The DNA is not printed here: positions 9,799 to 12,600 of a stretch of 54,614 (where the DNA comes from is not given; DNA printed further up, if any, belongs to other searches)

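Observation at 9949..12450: Large adenosine-deaminase-fold protein fused to a SLOG/LOG-like nucleotide-sensor-type domain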

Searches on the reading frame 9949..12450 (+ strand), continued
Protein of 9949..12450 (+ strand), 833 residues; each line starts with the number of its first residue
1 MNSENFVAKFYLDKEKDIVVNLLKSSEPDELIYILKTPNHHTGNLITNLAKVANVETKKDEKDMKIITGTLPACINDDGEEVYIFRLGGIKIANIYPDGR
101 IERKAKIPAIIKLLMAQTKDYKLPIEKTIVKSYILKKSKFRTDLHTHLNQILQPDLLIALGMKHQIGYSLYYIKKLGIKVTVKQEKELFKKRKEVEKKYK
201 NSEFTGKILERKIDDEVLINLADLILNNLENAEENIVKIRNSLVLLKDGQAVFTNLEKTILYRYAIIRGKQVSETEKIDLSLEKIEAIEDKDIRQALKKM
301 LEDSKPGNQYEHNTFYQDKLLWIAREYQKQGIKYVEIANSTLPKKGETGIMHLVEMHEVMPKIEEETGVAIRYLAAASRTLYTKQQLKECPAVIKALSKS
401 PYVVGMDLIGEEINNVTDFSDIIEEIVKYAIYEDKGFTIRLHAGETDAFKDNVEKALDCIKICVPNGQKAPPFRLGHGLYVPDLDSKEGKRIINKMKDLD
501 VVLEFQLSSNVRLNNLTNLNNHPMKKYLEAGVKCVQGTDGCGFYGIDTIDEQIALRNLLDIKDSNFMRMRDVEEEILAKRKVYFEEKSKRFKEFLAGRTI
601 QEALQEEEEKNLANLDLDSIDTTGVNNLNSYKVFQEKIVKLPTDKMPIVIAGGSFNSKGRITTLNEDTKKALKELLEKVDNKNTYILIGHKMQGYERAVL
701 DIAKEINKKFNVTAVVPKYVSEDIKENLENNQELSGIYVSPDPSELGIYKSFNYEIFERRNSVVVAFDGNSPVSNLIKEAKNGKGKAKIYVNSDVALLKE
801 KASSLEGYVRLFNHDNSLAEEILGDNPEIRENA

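Call 40: find_homologous_proteins(query=A3, max_evalue=1e-10)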
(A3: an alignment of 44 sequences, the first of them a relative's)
Query A3 (44 sequences) (817 aa, profile of the alignment): 495 proteins with E <= 1e-10 among 8000 candidates; the best 120 are listed.
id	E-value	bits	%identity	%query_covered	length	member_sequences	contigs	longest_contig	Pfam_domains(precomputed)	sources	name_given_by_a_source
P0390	2.8e-276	937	77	97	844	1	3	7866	PF00962.29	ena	-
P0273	3.9e-275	934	100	100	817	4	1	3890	PF00962.29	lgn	-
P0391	5.9e-274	930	83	98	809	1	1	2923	PF00962.29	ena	-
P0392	1.0e-273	929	85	98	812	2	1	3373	PF00962.29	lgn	-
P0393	2.3e-273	928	85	98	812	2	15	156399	PF00962.29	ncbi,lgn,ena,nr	ncbi:MAG: hypothetical protein MR368_03365 [Azospirillum sp.]|nr:hypothetical protein [Azospirillum 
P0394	1.4e-272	925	87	97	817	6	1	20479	PF00962.29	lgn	-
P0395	1.5e-272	925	75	100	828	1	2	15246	PF00962.29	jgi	-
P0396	6.6e-272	923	68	97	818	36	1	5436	PF00962.29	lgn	-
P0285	1.5e-271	922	44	89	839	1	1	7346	PF00962.29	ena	-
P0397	2.0e-271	921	73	95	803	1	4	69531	PF00962.29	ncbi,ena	-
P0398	3.2e-271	921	44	89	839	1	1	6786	PF00962.29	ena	-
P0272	6.6e-271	920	49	93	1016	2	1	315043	PF00962.29,PF15891.12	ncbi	ncbi:MAG: hypothetical protein ACM3UU_05305 [Ignavibacteriales bacterium]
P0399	2.4e-270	918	66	97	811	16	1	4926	PF00962.29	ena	-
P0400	3.8e-270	917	76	97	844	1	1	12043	PF00962.29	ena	-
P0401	4.1e-270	917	46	88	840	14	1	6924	PF00962.29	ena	-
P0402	2.2e-268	911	45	88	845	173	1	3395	PF00962.29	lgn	-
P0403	4.5e-268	910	68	96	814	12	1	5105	PF00962.29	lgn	-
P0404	4.5e-268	910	73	94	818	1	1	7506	PF00962.29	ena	-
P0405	4.6e-268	910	44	94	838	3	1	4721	PF00962.29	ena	-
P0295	8.1e-267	906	51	97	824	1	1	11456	PF00962.29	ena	-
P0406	1.8e-266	905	43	94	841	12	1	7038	PF00962.29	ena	-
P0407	1.7e-265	902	47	92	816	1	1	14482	PF00962.29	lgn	-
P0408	1.8e-265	902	43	94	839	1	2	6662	PF00962.29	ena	-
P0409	1.5e-264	899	42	94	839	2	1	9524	PF00962.29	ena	-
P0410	1.8e-264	898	46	92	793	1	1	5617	PF00962.29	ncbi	-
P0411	3.8e-264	897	45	93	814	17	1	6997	PF00962.29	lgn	-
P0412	4.0e-264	897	43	93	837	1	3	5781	PF00962.29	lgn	-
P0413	4.6e-264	897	46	87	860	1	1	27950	PF00962.29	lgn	-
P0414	6.7e-264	896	44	94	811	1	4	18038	PF00962.29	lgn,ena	-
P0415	1.9e-263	895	43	94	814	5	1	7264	PF00962.29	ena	-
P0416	3.5e-263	894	46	89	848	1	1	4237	PF00962.29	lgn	-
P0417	7.3e-263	893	43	94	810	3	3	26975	PF00962.29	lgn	-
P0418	9.1e-263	893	43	94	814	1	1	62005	PF00962.29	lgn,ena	-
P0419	2.6e-262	891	66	96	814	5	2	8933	PF00962.29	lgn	-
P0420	2.7e-262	891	43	94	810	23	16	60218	PF00962.29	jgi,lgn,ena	-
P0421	3.1e-262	891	43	94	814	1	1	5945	PF00962.29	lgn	-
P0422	4.6e-262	890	45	94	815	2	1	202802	PF00962.29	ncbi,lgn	-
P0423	7.3e-262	890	44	94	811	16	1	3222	PF00962.29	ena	-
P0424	4.7e-261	887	44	93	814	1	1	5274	PF00962.29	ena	-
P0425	1.2e-260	886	45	94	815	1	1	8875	PF00962.29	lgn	-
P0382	1.5e-260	885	37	80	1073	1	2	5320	PF00962.29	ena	-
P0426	2.0e-260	885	43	96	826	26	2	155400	PF00962.29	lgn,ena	-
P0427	1.2e-259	882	44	94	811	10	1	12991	PF00962.29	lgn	-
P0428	1.7e-259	882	52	93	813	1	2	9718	PF00962.29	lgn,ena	-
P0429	2.0e-259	882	44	88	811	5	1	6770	PF00962.29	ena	-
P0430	2.1e-259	882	40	94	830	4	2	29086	PF00962.29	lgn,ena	-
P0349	2.8e-259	881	43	87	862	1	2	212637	PF00962.29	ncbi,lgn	-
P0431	8.6e-259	880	46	88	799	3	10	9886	PF00962.29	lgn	-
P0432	9.8e-259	879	44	93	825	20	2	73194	PF00962.29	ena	-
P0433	1.0e-258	879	45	96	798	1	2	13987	PF00962.29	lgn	-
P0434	3.2e-258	878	43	89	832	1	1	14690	PF00962.29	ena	-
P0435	4.4e-258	877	45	90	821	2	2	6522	PF00962.29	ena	-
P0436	5.4e-258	877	44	94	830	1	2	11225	PF00962.29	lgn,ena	-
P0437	1.8e-257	875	45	88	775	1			PF00962.29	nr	nr:hypothetical protein [Clostridia bacterium]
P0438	4.0e-257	874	43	93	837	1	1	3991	PF00962.29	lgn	-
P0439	5.9e-257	873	43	92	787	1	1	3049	PF00962.29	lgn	-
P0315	6.2e-257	873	35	82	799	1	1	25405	PF00962.29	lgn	-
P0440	6.7e-257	873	43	94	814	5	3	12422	PF00962.29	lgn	-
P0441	6.9e-257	873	45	85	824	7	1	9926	PF00962.29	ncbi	-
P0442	1.1e-256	873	44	94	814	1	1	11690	PF00962.29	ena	-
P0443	1.8e-256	872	43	93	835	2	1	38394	PF00962.29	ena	-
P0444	2.2e-256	872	43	96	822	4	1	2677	PF00962.29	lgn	-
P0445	4.6e-256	870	42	94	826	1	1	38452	PF00962.29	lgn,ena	-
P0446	5.8e-256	870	43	89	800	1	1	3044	PF00962.29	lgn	-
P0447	1.9e-255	868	45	96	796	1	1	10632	PF00962.29,PF01979.27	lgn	-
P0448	2.4e-255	868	44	92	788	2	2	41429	PF00962.29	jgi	-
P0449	7.5e-255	866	45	92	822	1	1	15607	PF00962.29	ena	-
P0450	7.6e-255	866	46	84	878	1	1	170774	PF00962.29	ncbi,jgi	jgi:adenosine deaminase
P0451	2.6e-254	865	44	94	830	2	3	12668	PF00962.29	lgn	-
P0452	5.1e-254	864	43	92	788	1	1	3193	PF00962.29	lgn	-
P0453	4.9e-253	860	42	97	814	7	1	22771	PF00962.29,PF01979.27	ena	-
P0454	5.2e-253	860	45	92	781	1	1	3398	PF00962.29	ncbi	-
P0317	6.8e-253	860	44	58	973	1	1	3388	PF00962.29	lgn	-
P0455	1.4e-252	859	64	97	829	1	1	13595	PF00962.29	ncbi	-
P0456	2.7e-252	858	44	94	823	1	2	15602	PF00962.29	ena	-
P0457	4.8e-252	857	43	92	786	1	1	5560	PF00962.29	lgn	-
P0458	6.7e-252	857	45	89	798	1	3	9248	PF00962.29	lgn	-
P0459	2.6e-251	855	42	96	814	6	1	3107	PF00962.29,PF01979.27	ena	-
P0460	5.6e-251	854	41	96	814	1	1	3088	PF00962.29,PF01979.27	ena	-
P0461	7.1e-251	853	41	94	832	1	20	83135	PF00962.29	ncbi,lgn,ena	-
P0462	7.2e-251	853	41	94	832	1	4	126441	PF00962.29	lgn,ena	-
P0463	1.2e-250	853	41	94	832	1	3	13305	PF00962.29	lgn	-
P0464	1.4e-250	852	41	94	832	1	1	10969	PF00962.29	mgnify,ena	mgnify:FL=1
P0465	2.1e-250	852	44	82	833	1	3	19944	PF00962.29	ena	-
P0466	8.7e-250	850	42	94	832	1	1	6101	PF00962.29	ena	-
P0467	4.4e-248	844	45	87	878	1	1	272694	PF00962.29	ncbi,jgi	jgi:adenosine deaminase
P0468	1.9e-247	842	43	94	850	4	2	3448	PF00962.29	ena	-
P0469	4.9e-247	841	42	94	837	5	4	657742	PF00962.29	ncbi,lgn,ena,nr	ncbi:MAG: hypothetical protein IJN50_04820 [Clostridia bacterium]|nr:hypothetical protein [Clostridi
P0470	6.1e-247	840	48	94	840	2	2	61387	PF00962.29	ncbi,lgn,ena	-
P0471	1.4e-246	839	41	87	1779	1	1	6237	PF00962.29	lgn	-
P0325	1.8e-246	839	44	85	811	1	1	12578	PF00962.29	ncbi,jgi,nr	ncbi:MAG: hypothetical protein LBQ05_00015 [Christensenellaceae bacterium]|jgi:adenosine deaminase|n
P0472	3.5e-246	838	42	92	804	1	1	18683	PF00962.29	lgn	-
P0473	9.7e-246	836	43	92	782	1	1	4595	PF00962.29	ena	-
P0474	3.8e-245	834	42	94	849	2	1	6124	PF00962.29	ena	-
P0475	1.6e-244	832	46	89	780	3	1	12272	PF00962.29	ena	-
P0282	2.3e-244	832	45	90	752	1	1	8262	PF00962.29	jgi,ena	-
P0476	7.3e-244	830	44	82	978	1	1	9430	PF00962.29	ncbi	-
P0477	1.8e-243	829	42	92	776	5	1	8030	PF00962.29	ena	-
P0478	4.6e-243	827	46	92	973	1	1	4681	PF00962.29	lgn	-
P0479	7.6e-243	827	44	88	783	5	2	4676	PF00962.29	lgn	-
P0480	8.0e-243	827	41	88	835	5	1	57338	PF00962.29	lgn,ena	-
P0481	1.0e-242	826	43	88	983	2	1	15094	PF00962.29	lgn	-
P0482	1.2e-242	826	45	89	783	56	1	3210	PF00962.29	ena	-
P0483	1.8e-242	826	44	82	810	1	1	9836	PF00962.29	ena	-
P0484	4.3e-242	824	45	83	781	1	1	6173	PF00962.29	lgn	-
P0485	8.2e-242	823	44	93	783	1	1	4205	PF00962.29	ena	-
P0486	1.2e-241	823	45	89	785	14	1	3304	PF00962.29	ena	-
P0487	1.7e-241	822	43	93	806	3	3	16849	PF00962.29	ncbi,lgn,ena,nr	ncbi:MAG: hypothetical protein IKI95_08350 [Clostridia bacterium]|nr:hypothetical protein [Clostridi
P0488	2.6e-241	822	54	93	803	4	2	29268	PF00962.29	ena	-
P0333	3.0e-241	821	31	90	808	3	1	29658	PF00962.29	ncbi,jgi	-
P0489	1.0e-240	820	42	90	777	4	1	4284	PF00962.29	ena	-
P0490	2.7e-240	818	45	88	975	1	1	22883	PF00962.29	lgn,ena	-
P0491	3.1e-240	818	53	83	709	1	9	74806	PF00962.29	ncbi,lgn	ncbi:MAG: hypothetical protein R3Y43_06385 [Alphaproteobacteria bacterium]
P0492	5.1e-240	817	43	92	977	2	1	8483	PF00962.29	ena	-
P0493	8.7e-240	817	42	89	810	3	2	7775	PF00962.29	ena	-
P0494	8.8e-240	817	43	92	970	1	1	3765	PF00962.29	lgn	-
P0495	1.1e-239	816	43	82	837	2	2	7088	PF00962.29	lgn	-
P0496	1.2e-239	816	45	92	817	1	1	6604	PF00962.29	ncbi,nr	ncbi:MAG: hypothetical protein PHX62_03095, partial [Bacilli bacterium]|nr:hypothetical protein [Bac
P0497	3.9e-239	814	46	82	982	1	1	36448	PF00962.29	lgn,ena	-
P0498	5.5e-239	814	53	95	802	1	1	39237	PF00962.29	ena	-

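Call 41: fold_search(model_id=the predicted structure, library=pdb)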
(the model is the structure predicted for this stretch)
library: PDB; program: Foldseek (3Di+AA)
matches with E <= 10: 1541; with E <= 0.001: 94
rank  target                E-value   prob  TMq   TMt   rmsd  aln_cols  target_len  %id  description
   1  8qch_D                6.6e-12  1.00  0.31  0.70   6.7       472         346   16  Human Adenosine deaminase-like protein in complex with compound AT8001 (released 2024-07-31)
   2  8qch_H                9.1e-12  1.00  0.31  0.67   8.2       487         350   15  Human Adenosine deaminase-like protein in complex with compound AT8001 (released 2024-07-31)
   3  8qch_A                1.2e-11  1.00  0.30  0.66   7.5       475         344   16  Human Adenosine deaminase-like protein in complex with compound AT8001 (released 2024-07-31)
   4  8qch_G                1.9e-11  1.00  0.32  0.70   6.9       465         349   16  Human Adenosine deaminase-like protein in complex with compound AT8001 (released 2024-07-31)
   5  1fkx                  2.8e-11  1.00  0.32  0.71   7.4       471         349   14  MURINE ADENOSINE DEAMINASE (D296A) (released 1996-08-01)
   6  3t1g                  3.3e-11  1.00  0.32  0.71   7.2       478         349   13  Engineering of organophosphate hydrolase by computational design and directed evolution (released 2012-02-08)
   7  1fkw                  9.0e-11  1.00  0.32  0.70   7.4       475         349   14  MURINE ADENOSINE DEAMINASE (D295E) (released 1996-08-01)
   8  3iar                  1.0e-10  1.00  0.31  0.66   6.2       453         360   14  The crystal structure of human adenosine deaminase (released 2009-08-11)
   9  1uio                  1.4e-10  1.00  0.31  0.69   7.5       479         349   13  ADENOSINE DEAMINASE (HIS 238 ALA MUTANT) (released 1997-06-24)
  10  1uip                  2.1e-10  1.00  0.31  0.69   7.6       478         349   14  ADENOSINE DEAMINASE (HIS 238 GLU MUTANT) (released 1997-06-24)
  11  6ii7                  2.5e-10  1.00  0.31  0.68   8.0       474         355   17  Crystal structure of Plasmodium falciparum adenosine deaminase C27Q+L227I mutant co-complexed with Zn ion, hypoxanthine  (released 2019-05-01)
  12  1add                  3.0e-10  1.00  0.32  0.70   7.4       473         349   14  A PRE-TRANSITION STATE MIMIC OF AN ENZYME: X-RAY STRUCTURE OF ADENOSINE DEAMINASE WITH BOUND 1-DEAZA-ADENOSINE AND ZINC- (released 1994-01-31)
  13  3km8_A                3.7e-10  1.00  0.32  0.70   7.5       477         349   13  Crystal structuore of adenosine deaminase from mus musculus complexed with 9-deazainosine (released 2010-10-20)
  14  7rtg_A                3.7e-10  1.00  0.32  0.71   7.1       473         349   14  Crystal Structure of the Human Adenosine Deaminase 1 (released 2022-01-12)
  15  2amx_A                4.3e-10  1.00  0.30  0.64   8.8       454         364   18  Crystal structure of Plasmodium Yoelii Adenosine deaminase (PY02076) (released 2005-09-20)
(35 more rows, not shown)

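Call 42: find_encoding_contigs(protein=P0393, flank=8000, max_places=2)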
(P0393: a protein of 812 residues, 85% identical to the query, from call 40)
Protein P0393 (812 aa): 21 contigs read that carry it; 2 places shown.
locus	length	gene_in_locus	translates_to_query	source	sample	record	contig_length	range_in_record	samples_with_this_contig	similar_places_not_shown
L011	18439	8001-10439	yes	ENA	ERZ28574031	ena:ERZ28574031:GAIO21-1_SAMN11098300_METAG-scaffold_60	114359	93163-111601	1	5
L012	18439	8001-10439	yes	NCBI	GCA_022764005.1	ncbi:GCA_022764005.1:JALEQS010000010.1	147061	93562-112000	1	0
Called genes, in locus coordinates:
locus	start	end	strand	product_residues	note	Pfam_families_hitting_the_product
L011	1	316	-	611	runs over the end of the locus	PF13623:SurA_N_2, PF13624:SurA_N_3, PF13145:Rotamase_2, PF00639:Rotamase, PF13616:Rotamase_3, PF13145:Rotamase_2 (weak)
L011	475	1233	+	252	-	PF00121:TIM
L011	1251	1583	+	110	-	PF03840:SecG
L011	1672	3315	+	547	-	PF06418:CTP_synth_N, PF00117:GATase, PF07722:Peptidase_C26 (faint)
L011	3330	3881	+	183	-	PF07017:PagP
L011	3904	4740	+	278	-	PF00793:DAHP_synth_1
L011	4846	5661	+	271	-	PF01263:Aldose_epim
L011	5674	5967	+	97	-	-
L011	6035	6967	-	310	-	-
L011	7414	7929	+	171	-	PF14083:PGDYG (faint)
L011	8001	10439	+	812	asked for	PF00962:A_deaminase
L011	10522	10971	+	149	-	PF01145:Band_7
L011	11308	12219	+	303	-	PF18899:DUF5655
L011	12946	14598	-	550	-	PF00239:Resolvase, PF07508:Recombinase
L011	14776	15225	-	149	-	PF07508:Recombinase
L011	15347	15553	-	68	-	-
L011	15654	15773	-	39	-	-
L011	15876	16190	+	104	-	PF27806:HxsD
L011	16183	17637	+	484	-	PF13353:Fer4_12 (weak), PF04055:Radical_SAM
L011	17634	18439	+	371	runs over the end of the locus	PF04055:Radical_SAM (weak)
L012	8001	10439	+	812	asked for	PF00962:A_deaminase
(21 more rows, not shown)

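Call 43: find_encoding_contigs(protein=P0272, flank=8000, max_places=1)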
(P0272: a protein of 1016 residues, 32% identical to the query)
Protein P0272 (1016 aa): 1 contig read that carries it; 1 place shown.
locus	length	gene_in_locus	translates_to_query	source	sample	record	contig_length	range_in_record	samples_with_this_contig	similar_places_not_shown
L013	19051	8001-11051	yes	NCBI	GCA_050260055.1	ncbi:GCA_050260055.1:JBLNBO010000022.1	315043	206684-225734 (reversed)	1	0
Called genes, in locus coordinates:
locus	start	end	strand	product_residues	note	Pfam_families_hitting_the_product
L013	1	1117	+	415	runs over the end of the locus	PF02812:ELFV_dehydrog_N, PF00208:ELFV_dehydrog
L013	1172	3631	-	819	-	PF00133:tRNA-synt_1, PF09334:tRNA-synt_1g, PF13603:tRNA-synt_1_2, PF00133:tRNA-synt_1, PF08264:Anticodon_1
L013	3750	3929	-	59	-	-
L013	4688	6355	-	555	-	PF00753:Lactamase_B, PF23023:Anti-Pycsar_Apyc1 (faint), PF12706:Lactamase_B_2, PF22505:RNase_J_b_CASP, PF07521:RMMBL, PF17770:RNase_J_C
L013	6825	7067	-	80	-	-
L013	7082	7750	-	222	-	PF14083:PGDYG (faint)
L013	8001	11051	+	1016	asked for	PF00962:A_deaminase, PF15891:Nuc_deoxyri_tr2 (faint)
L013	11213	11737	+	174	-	PF22327:Nudt16-like, PF00293:NUDIX (weak)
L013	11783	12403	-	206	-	PF02026:RyR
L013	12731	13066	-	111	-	-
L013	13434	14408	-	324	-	-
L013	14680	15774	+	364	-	PF01926:MMR_HSR1, PF02421:FeoB_N, PF06071:YchF-GTPase_C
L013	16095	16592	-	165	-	PF18914:DUF5666 (weak)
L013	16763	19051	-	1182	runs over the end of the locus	PF05547:Peptidase_M6, PF13860:FlgD_ig, PF10029:DUF2271 (faint), PF13585:CHU_C (weak), PF13860:FlgD_ig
